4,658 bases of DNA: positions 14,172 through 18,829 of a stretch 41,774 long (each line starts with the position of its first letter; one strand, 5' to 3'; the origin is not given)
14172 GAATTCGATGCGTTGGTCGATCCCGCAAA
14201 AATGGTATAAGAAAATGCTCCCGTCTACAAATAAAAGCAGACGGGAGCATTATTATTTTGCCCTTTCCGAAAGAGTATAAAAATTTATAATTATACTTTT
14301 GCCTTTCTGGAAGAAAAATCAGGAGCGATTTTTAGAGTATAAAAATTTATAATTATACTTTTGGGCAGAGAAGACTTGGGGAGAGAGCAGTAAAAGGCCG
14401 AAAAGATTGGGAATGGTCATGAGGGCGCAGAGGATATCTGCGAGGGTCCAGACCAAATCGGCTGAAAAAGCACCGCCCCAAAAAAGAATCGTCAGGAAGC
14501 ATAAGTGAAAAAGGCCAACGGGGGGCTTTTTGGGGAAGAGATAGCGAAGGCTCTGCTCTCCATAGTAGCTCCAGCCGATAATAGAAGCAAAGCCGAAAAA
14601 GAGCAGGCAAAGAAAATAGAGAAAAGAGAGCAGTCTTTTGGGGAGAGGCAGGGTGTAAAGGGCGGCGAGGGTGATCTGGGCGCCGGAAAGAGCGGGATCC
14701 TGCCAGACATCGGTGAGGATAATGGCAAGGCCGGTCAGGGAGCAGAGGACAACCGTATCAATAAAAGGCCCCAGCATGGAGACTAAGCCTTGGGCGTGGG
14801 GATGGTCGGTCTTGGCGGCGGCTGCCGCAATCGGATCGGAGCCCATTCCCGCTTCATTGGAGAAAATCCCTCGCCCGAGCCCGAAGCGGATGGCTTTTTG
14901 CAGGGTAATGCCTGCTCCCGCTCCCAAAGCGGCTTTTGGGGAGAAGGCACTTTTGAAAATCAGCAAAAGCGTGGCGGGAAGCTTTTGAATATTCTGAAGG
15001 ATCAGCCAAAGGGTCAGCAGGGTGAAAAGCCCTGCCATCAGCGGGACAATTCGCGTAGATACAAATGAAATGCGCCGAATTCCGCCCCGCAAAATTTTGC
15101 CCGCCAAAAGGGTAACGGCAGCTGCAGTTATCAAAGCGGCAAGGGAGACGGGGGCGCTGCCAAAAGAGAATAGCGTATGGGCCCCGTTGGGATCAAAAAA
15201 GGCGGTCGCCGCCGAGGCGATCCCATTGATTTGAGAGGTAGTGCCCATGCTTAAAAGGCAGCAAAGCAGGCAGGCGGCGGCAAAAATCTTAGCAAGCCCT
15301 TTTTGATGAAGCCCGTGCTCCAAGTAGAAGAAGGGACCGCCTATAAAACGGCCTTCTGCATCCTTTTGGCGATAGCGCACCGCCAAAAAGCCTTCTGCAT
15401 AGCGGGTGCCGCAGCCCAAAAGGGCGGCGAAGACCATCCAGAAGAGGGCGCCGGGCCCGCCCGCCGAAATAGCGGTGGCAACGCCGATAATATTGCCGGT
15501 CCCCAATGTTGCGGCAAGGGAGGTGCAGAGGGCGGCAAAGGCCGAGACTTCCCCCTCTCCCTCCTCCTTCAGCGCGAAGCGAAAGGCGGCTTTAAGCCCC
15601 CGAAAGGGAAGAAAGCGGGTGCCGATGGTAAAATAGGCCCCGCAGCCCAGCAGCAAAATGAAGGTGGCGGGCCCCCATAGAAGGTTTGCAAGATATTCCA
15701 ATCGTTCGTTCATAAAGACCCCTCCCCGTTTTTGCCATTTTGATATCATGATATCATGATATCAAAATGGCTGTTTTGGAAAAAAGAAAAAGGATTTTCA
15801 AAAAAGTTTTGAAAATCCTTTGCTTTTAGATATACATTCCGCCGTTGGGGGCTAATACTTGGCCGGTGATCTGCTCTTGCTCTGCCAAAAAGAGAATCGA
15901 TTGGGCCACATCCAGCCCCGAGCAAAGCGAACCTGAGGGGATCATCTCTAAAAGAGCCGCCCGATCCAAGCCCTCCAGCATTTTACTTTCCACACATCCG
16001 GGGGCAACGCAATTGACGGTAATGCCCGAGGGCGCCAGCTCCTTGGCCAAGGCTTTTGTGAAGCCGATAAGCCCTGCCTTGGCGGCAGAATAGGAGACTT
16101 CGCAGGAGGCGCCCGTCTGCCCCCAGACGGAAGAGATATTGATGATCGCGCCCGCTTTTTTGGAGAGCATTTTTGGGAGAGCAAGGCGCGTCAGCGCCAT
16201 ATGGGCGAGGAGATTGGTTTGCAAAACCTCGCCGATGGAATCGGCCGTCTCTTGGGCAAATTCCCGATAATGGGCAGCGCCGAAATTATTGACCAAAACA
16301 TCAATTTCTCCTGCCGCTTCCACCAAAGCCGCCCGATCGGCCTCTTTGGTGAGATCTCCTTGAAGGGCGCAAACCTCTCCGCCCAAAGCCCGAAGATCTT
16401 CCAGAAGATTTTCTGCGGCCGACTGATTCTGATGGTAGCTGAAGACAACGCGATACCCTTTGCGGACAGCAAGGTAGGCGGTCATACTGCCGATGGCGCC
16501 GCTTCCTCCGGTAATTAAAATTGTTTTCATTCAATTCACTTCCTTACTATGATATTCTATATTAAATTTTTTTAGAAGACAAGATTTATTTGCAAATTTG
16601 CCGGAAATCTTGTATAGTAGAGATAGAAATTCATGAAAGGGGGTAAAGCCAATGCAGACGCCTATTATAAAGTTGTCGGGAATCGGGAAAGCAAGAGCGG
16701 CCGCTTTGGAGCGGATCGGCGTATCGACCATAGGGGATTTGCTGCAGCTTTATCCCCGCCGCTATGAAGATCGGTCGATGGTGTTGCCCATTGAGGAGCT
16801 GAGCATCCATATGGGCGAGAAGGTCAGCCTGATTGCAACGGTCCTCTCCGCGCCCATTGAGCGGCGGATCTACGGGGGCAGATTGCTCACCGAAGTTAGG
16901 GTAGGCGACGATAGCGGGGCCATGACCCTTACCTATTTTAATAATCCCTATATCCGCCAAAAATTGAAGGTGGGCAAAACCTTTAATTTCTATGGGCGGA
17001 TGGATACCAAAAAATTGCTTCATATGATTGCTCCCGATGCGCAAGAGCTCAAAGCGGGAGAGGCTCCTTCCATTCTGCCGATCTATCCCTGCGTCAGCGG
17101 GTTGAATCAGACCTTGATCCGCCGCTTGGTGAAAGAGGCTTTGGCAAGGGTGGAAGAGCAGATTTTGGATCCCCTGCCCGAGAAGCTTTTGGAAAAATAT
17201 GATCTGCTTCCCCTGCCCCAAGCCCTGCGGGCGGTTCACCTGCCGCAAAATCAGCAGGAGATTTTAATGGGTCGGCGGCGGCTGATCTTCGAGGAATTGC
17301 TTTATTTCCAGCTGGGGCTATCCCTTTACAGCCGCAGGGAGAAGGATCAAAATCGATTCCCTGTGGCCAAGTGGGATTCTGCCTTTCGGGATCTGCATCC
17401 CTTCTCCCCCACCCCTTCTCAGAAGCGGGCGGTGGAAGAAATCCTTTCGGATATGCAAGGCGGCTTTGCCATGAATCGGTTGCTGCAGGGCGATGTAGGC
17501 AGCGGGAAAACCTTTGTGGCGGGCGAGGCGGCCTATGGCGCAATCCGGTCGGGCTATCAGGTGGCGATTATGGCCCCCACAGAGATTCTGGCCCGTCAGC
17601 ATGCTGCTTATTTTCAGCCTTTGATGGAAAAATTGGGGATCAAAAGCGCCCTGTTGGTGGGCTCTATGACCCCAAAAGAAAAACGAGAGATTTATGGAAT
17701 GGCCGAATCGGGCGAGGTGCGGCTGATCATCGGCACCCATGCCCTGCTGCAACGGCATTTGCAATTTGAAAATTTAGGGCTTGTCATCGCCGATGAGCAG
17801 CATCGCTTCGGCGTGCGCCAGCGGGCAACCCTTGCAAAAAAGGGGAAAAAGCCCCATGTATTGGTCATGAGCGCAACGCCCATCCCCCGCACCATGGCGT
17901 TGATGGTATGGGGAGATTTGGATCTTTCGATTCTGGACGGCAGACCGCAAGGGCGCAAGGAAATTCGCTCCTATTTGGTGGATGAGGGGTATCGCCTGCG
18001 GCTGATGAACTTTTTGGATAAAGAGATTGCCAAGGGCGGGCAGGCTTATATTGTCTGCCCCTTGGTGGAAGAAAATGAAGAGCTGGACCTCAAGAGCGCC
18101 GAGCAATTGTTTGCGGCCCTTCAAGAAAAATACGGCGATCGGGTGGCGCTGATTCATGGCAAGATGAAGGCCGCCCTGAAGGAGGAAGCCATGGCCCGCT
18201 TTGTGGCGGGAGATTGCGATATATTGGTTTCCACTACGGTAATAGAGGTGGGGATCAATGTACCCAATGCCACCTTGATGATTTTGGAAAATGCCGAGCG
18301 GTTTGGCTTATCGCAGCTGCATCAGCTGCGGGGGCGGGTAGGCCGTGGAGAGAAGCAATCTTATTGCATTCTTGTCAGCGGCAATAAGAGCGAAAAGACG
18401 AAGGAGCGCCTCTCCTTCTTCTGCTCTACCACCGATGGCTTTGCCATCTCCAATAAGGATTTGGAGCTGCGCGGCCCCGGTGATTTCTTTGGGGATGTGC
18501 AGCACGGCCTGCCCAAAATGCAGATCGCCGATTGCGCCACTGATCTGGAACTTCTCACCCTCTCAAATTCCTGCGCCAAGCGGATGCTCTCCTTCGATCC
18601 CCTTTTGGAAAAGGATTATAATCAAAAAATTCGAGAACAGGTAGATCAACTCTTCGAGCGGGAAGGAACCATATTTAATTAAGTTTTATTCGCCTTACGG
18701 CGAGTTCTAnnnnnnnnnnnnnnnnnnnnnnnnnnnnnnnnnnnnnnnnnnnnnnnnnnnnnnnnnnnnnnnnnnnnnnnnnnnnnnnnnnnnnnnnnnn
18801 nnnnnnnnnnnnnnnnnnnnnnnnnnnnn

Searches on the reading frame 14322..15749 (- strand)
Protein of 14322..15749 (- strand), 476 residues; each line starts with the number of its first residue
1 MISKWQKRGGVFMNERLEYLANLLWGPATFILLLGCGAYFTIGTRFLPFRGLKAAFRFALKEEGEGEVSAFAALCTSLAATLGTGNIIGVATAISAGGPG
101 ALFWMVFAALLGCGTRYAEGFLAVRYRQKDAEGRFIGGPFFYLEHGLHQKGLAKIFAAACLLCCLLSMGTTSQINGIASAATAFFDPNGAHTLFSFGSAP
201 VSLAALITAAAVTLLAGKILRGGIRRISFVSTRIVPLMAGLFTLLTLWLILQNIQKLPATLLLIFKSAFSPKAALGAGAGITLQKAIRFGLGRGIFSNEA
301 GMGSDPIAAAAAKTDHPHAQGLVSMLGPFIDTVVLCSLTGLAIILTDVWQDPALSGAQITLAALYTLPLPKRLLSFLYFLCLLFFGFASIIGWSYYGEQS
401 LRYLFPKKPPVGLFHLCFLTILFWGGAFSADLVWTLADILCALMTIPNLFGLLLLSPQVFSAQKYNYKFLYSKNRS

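Call 59: search_protein_families(library=pfam, proteins=[window:14322-15749:-], max_evalue=0.0001)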
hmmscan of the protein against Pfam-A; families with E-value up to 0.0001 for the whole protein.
window:14322-15749:- (476 aa): 1 family
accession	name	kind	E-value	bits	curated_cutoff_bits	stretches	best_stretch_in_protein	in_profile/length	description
PF01235.23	Na_Ala_symp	-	1.8e-120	403.2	24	1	61-464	6-377/392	Sodium:alanine symporter family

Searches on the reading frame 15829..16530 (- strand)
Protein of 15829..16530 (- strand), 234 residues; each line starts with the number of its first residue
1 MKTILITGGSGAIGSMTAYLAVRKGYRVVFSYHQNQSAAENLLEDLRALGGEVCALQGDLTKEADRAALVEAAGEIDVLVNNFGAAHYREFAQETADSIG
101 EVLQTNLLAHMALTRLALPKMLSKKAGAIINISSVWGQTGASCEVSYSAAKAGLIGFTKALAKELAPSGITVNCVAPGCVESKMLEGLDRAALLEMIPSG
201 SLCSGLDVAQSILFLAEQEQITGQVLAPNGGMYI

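Call 59: search_protein_families(library=pfam, proteins=[window:15829-16530:-], max_evalue=0.0001)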
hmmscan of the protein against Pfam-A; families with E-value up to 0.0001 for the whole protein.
window:15829-16530:- (234 aa): 6 families
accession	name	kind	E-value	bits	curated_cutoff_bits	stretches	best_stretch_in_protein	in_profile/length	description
PF00106.31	adh_short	-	4.1e-51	173.7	26.6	1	2-188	1-190/195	short chain dehydrogenase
PF13561.12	adh_short_C2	-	1e-42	146.8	27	1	12-232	7-235/236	Enoyl-(Acyl carrier protein) reductase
PF08659.16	KR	-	4.1e-12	46.8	22.6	1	3-179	2-177/180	KR domain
PF01370.27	Epimerase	-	2.5e-09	37.3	20.9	1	4-118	1-103/240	NAD dependent epimerase/dehydratase family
PF16363.11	GDP_Man_Dehyd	-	8e-06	26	27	1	5-87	1-86/332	GDP-mannose 4,6 dehydratase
PF00291.31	PALP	-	7.3e-05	22.7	35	1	4-101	57-156/295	Pyridoxal-phosphate dependent enzyme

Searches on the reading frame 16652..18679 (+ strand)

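Call 59: search_protein_families(library=pfam, proteins=[window:16652-18679:+], max_evalue=0.0001)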
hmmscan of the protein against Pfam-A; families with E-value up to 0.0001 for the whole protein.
window:16652-18679:+ (676 aa): 7 families
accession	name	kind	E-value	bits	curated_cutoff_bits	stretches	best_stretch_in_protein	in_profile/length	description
PF00270.35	DEAD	-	2.5e-26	92.8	26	1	254-414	1-163/167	DEAD/DEAH box helicase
PF00271.37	Helicase_C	-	1.3e-25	90.3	23.5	1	453-565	4-108/110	Helicase conserved C-terminal domain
PF17191.10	RecG_wedge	-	5.7e-25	88.2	23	1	9-167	6-162/162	RecG wedge domain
PF04851.21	ResIII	-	7.3e-13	49.2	22.5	1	252-410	3-162/164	Type III restriction enzyme, res subunit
PF19833.4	RecG_dom3_C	-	1e-11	45.2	26.8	1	593-669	1-78/87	ATP-dependent DNA helicase RecG, domain 3, C-terminal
PF13604.12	AAA_30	-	8e-07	29.4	27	1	254-398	3-112/191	AAA domain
PF07517.20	SecA_DEAD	-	1.2e-06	28.5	24.6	1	277-349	94-166/290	SecA DEAD-like domain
